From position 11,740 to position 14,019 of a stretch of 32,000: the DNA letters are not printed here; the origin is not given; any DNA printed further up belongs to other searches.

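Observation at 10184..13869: Translationally coupled pair of atypical dynamin-like GTPases: best candidate for an uncharacterised system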

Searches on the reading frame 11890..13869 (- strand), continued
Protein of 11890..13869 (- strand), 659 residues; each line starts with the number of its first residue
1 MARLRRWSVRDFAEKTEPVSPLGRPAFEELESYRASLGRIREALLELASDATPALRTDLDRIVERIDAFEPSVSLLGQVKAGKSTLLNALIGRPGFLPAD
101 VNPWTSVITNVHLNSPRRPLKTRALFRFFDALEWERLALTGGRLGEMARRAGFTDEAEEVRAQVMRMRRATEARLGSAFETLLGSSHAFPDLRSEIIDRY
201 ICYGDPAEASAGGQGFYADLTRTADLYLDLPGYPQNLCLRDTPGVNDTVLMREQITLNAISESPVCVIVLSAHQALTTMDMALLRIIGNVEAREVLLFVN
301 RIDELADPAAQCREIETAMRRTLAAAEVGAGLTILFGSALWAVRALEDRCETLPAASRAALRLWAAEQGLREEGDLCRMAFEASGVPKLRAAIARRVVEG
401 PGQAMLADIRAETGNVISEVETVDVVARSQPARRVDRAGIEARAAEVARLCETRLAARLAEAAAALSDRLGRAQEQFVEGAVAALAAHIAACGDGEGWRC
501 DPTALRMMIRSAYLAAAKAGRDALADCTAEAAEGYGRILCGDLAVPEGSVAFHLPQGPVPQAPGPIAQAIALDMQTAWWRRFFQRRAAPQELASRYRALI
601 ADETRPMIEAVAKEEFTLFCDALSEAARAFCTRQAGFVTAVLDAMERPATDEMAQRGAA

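Call 34: fold_search(model_id=the predicted structure, library=pdb)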
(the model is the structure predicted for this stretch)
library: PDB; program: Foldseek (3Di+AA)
matches with E <= 10: 378; with E <= 0.001: 20
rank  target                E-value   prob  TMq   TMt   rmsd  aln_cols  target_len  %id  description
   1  2j69_A                1.3e-10  1.00  0.44  0.44  12.2       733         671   14  Bacterial dynamin-like protein BDLP (released 2006-12-04)
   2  6j72                  2.0e-09  1.00  0.41  0.46  11.4       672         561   14  Crystal structure of IniA from Mycobacterium smegmatis with GTP bound (released 2019-09-11)
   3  7zw6_A                5.3e-09  1.00  0.36  0.31  40.9       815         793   12  Oligomeric structure of SynDLP (released 2023-04-19)
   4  5oxf_A                6.0e-09  1.00  0.39  0.37  50.7       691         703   13  An oligomerised bacterial dynamin pair provides a mechanism for the long range sensing and tethering of membranes (released 2018-09-05)
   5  5owv_A                7.6e-09  1.00  0.39  0.37  48.2       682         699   14  An oligomerised bacterial dynamin pair provides a mechanism for the long-range sensing and tethering of membranes (released 2018-09-05)
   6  2j68                  1.1e-08  1.00  0.46  0.45  11.5       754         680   14  Bacterial dynamin-like protein BDLP, GDP bound (released 2006-12-04)
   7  6j73_B                2.8e-08  1.00  0.45  0.52   9.6       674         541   13  Crystal structure of IniA from Mycobacterium smegmatis (released 2019-09-11)
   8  9em7_A                3.8e-08  1.00  0.33  0.28  44.4       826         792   12  Oligomeric structure of SynDLP in presence of GTP (released 2024-09-11)
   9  5owv_B                5.2e-08  1.00  0.39  0.43  36.7       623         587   14  An oligomerised bacterial dynamin pair provides a mechanism for the long-range sensing and tethering of membranes (released 2018-09-05)
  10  6j73_A                1.1e-07  1.00  0.40  0.47  12.6       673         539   14  Crystal structure of IniA from Mycobacterium smegmatis (released 2019-09-11)
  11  5oxf_B                2.9e-06  1.00  0.39  0.43  37.5       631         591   15  An oligomerised bacterial dynamin pair provides a mechanism for the long range sensing and tethering of membranes (released 2018-09-05)
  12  4aur                  1.2e-05  1.00  0.25  0.28  41.6       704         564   12  LeoA bacterial dynamin GTPase from ETEC (released 2013-08-28)
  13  4whj_A                1.4e-05  1.00  0.22  0.25  34.2       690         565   11  Myxovirus Resistance Protein 2 (MxB) (released 2014-10-29)
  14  5yew_B                1.1e-04  1.00  0.26  0.41  12.8       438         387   13  Structural basis for GTP hydrolysis and conformational change of mitofusin 1 in mediating mitochondrial fusion (released 2018-01-31)
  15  5wp9_A                3.1e-04  1.00  0.28  0.30  40.5       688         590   12  Structural Basis of Mitochondrial Receptor Binding and Constriction by Dynamin-Related Protein 1 (released 2018-06-20)
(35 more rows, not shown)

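Call 58: search_solved_structures(query=A5, max_evalue=10)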
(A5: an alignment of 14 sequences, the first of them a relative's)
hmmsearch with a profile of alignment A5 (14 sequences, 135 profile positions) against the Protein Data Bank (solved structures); distinct sequences matched with E-value up to 10: 2.
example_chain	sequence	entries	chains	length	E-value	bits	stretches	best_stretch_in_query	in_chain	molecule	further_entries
1bf6_A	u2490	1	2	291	1.3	11.7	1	29-92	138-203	PHOSPHOTRIESTERASE HOMOLOGY PROTEIN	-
4lef_C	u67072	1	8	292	1.3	11.7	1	29-92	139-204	Phosphotriesterase homology protein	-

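Call 59: search_solved_structures(query=A6, max_evalue=10)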
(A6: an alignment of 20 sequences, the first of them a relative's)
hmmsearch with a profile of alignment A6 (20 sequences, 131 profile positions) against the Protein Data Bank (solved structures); distinct sequences matched with E-value up to 10: 11.
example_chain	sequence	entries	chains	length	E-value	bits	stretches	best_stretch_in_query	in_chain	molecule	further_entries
6q3q_A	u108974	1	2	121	0.23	14.7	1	53-101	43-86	Outer envelope protein 64, mitochondrial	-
6hpg_A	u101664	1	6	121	0.36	14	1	53-101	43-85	Outer envelope protein 64, mitochondrial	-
2phi_A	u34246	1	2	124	0.52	13.5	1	44-110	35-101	PHOSPHOLIPASE A2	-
1fx9_A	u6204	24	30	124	0.61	13.3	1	44-110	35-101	PHOSPHOLIPASE A2, MAJOR ISOENZYME | PHOSPHOLIPASE A2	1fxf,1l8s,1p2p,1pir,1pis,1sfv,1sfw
1mks_A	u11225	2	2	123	0.64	13.2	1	44-110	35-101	PHOSPHOLIPASE A2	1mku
2qc9_A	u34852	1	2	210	0.67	13.1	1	55-102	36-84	Notch 1 protein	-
6q42_A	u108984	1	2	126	0.7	13.1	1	44-110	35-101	Phospholipase A2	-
1hn4_A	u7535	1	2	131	0.7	13.1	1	44-110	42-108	PROPHOSPHOLIPASE A2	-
3elo_A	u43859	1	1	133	0.8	12.9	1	44-110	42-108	Phospholipase A2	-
8ggd_E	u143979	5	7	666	0.82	12.8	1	69-109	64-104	Peroxisome targeting signal 1 receptor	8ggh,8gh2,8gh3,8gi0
9fef_E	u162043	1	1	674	0.84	12.8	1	69-109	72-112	Peroxisome targeting signal 1 receptor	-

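Call 60: search_protein_families(library=pfam, proteins=[L010:7534-7854:+, L013:7505-7825:+, L069:5528-5926:+, L054:11082-11483:+, L010:14920-15405:+, L020:15071-15556:+], max_evalue=10)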
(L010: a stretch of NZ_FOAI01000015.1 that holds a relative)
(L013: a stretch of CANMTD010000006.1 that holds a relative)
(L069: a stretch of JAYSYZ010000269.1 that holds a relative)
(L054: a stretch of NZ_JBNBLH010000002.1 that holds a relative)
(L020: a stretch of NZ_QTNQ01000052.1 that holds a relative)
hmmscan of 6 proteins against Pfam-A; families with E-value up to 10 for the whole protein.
L010:7534-7854:+ (106 aa): 0 families

L013:7505-7825:+ (106 aa): 0 families

L069:5528-5926:+ (132 aa): 0 families

L054:11082-11483:+ (133 aa): 0 families

L010:14920-15405:+ (161 aa): 0 families

L020:15071-15556:+ (161 aa): 0 families

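Call 63: search_solved_structures(query=A3, max_evalue=0.01, show_alignments=0)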
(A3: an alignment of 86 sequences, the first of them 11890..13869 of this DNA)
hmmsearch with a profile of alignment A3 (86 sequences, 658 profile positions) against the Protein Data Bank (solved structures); distinct sequences matched with E-value up to 0.01: 15.
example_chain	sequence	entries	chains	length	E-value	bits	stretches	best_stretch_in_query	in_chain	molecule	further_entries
2j68_A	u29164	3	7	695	1.4e-10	43.4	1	42-100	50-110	BACTERIAL DYNAMIN-LIKE PROTEIN | DYNAMIN FAMILY PROTEIN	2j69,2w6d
5owv_A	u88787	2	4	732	9.8e-09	37.3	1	20-126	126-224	GTP-binding protein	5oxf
3j8g_X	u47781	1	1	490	1.9e-06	29.7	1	245-328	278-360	GTPase Der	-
6xrs_A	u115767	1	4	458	2e-05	26.3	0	52-90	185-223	GTPase Der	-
9kff_A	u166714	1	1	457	0.00011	23.9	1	28-98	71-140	Mitofusin FZO1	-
9kfd_A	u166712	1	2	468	0.00011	23.9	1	29-98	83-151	Mitofusin FZO1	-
9kfe_A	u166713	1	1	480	0.00017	23.3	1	29-98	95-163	Mitofusin FZO1,Mitofusin FZO1,Fzo1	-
7am2_BU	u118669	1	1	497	0.00049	21.8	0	8-81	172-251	GTPase Der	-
2hjg_A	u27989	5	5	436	0.0012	20.5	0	61-93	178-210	GTP-binding protein engA | GTPase Der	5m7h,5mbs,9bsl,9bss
4dcs_A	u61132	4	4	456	0.0013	20.4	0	61-93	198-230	GTP-BINDING PROTEIN ENGA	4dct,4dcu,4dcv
5owv_C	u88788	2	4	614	0.0015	20.2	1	21-93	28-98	GTP-binding protein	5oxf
9bs0_W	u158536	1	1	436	0.0017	20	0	62-93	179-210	GTPase Der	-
7aoi_XL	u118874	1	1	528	0.0019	19.8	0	245-322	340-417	GTP-binding protein, putative,mt-EngA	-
6yxx_EA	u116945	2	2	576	0.0026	19.4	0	245-322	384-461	mt-EngA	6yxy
5dn8_A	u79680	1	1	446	0.0084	17.7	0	60-85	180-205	GTPase Der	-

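Call 73: list_cluster_members(proteins=[P0121, window:11890-13869:-])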
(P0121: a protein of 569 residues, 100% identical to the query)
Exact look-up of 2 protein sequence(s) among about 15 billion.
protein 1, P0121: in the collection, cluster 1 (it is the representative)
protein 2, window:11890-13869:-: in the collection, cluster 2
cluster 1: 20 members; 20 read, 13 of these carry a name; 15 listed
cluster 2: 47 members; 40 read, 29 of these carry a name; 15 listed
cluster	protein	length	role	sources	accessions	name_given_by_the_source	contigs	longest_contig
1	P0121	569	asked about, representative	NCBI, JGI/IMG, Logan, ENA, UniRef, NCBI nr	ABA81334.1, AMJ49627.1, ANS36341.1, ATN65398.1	dynamin family protein [Cereibacter sphaeroides] | Dynamin family protein n=1 Tax=Cereibacter sphaeroides (strain ATCC 17023 / DSM 158 / JCM ...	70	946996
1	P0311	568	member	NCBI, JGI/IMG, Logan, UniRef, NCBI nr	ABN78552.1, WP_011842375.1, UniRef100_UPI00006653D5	dynamin family protein [Cereibacter sphaeroides] | hypothetical protein | dynamin family protein n=1 Tax=Cereibacter sphaeroides TaxID=1063 RepID=UPI00006653D5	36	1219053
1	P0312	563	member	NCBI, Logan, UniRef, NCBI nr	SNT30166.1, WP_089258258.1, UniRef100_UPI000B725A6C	Dynamin family protein [[Luteovulum] sphaeroides subsp. megalophilum] | dynamin family protein n=1 Tax=Cereibacter sphaeroides TaxID=1063 RepID=UPI000B725A6C | dynamin family protein [Cereibacter sphaeroides]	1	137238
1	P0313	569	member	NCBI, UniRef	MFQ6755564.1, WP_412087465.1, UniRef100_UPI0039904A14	dynamin family protein [Cereibacter sphaeroides] | dynamin family protein n=1 Tax=Cereibacter sphaeroides TaxID=1063 RepID=UPI0039904A14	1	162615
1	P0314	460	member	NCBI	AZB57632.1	hypothetical protein EBL89_20475, partial [Cereibacter sphaeroides]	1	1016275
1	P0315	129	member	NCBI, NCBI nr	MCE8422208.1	dynamin family protein, partial [Rhodovulum sulfidophilum] | dynamin family protein [Rhodovulum sulfidophilum]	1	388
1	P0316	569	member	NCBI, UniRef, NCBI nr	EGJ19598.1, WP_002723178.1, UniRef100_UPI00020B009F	hypothetical protein RSWS8N_15599 [Cereibacter sphaeroides WS8N] | dynamin family protein n=1 Tax=Cereibacter sphaeroides TaxID=1063 RepID=UPI00020B009F | dynamin family protein [Cereibacter sphaeroides]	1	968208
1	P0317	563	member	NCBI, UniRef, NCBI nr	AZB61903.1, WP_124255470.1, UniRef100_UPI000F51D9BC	dynamin family protein [Cereibacter sphaeroides] | dynamin family protein n=2 Tax=Cereibacter sphaeroides TaxID=1063 RepID=UPI000F51D9BC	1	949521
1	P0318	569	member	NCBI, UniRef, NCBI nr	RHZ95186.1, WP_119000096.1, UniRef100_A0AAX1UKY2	hypothetical protein D1114_10270 [Cereibacter sphaeroides] | Dynamin N-terminal domain-containing protein n=1 Tax=Cereibacter sphaeroides TaxID=1063 ... | dynamin family protein [Cereibacter sphaeroides]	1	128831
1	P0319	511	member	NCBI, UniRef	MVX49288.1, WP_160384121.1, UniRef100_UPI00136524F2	hypothetical protein GQF56_15660, partial [Rhodobacter sphaeroides] | dynamin family protein n=1 Tax=Cereibacter sphaeroides TaxID=1063 RepID=UPI00136524F2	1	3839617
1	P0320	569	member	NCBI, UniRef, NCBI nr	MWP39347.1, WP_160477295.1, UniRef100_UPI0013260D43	hypothetical protein GQY15_17410 [Rhodobacter sphaeroides] | dynamin family protein n=1 Tax=Cereibacter sphaeroides TaxID=1063 RepID=UPI0013260D43 | dynamin family protein [Cereibacter sphaeroides]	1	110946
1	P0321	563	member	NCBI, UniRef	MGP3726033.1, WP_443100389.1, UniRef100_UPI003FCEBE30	dynamin family protein [Cereibacter sphaeroides] | dynamin family protein n=1 Tax=Cereibacter sphaeroides TaxID=1063 RepID=UPI003FCEBE30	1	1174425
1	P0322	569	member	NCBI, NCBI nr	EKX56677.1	hypothetical protein D516_2322 [Rhodobacter sp. AKP1]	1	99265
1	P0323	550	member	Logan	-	-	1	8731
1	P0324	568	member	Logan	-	-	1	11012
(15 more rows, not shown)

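Call 76: search_protein_families(library=padloc, proteins=[L036:2638-4449:+, L037:4644-5579:+, L041:5556-6578:+, L043:5990-7345:+, L043:7497-9587:+, L043:9581-10423:+, L069:5528-5926:+, L010:7534-7854:+, L002:11418-13715:+, L002:13570-14880:+], max_evalue=0.001)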
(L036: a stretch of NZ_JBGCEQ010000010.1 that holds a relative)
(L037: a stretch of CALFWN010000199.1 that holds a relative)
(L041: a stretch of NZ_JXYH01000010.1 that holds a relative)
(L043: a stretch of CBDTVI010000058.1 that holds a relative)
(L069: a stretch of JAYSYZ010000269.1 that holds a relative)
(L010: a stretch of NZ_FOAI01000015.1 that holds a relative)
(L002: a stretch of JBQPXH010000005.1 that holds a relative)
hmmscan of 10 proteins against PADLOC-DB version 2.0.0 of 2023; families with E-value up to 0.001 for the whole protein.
L036:2638-4449:+ (603 aa): 34 families (the best 25 are shown)
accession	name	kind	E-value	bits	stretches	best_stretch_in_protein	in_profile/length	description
PDLC04054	PD-T4-6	-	7.8e-40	135.4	1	71-364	7-282/347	-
PDLC04042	PD-T4-6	-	2.3e-39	133.8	1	71-361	5-278/292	-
PDLC04053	PD-T4-6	-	7.5e-37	125.4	1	74-362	8-278/311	-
PDLC04044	PD-T4-6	-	9.6e-37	125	1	70-362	26-299/372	-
PDLC04060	PD-T4-6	-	1.2e-36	124.7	1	71-390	4-307/486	-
PDLC04138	mad6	-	4.8e-36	122.9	1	49-344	26-303/659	mads_6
PDLC04045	PD-T4-6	-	8.4e-36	121.6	1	51-376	10-318/350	-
PDLC04051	PD-T4-6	-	1.3e-33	114.6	1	65-349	28-288/476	-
PDLC04057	PD-T4-6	-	8.9e-33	111.9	1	71-389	4-306/443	-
PDLC04043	PD-T4-6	-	8.5e-31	105.5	1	69-349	9-271/452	-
PDLC04047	PD-T4-6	-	2.8e-30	103.5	1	70-372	5-289/327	-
PDLC04061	PD-T4-6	-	7.4e-29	99.6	1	67-355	8-283/510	-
PDLC04062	PD-T4-6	-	1.4e-28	98.1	1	69-297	25-240/450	-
PDLC04039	PD-T4-6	-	6.6e-27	92.6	1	70-365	11-284/458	-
PDLC04048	PD-T4-6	-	9.7e-27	92.3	1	71-299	6-216/354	-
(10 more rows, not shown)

L037:4644-5579:+ (311 aa): 0 families

L041:5556-6578:+ (340 aa): 0 families

L043:5990-7345:+ (451 aa): 0 families

L043:7497-9587:+ (696 aa): 2 families
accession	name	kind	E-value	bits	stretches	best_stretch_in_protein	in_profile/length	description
PDLC03841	LeoBC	-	4.1e-09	34.1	1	75-506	79-379/601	-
PDLC03839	LeoA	-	1e-07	29.4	2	243-507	106-357/559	-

L043:9581-10423:+ (280 aa): 2 families
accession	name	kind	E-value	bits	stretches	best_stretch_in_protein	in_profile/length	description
PDLC03839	LeoA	-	1.7e-05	22.1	1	10-39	56-83/559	-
PDLC03841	LeoBC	-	2.3e-05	21.7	1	13-140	79-167/601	-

L069:5528-5926:+ (132 aa): 0 families

L010:7534-7854:+ (106 aa): 0 families

L002:11418-13715:+ (765 aa): 3 families
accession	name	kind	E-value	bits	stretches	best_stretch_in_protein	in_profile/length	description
PDLC03839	LeoA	-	7.3e-08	29.9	1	276-601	105-434/559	-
PDLC03841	LeoBC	-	2.1e-06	25.2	1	108-543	77-380/601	-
PDLC04140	mad8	-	0.00023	18.8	1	111-365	30-223/314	mads_8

L002:13570-14880:+ (436 aa): 1 family
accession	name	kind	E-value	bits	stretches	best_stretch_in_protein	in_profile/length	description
PDLC03839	LeoA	-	7.7e-05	19.9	1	71-95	55-79/559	-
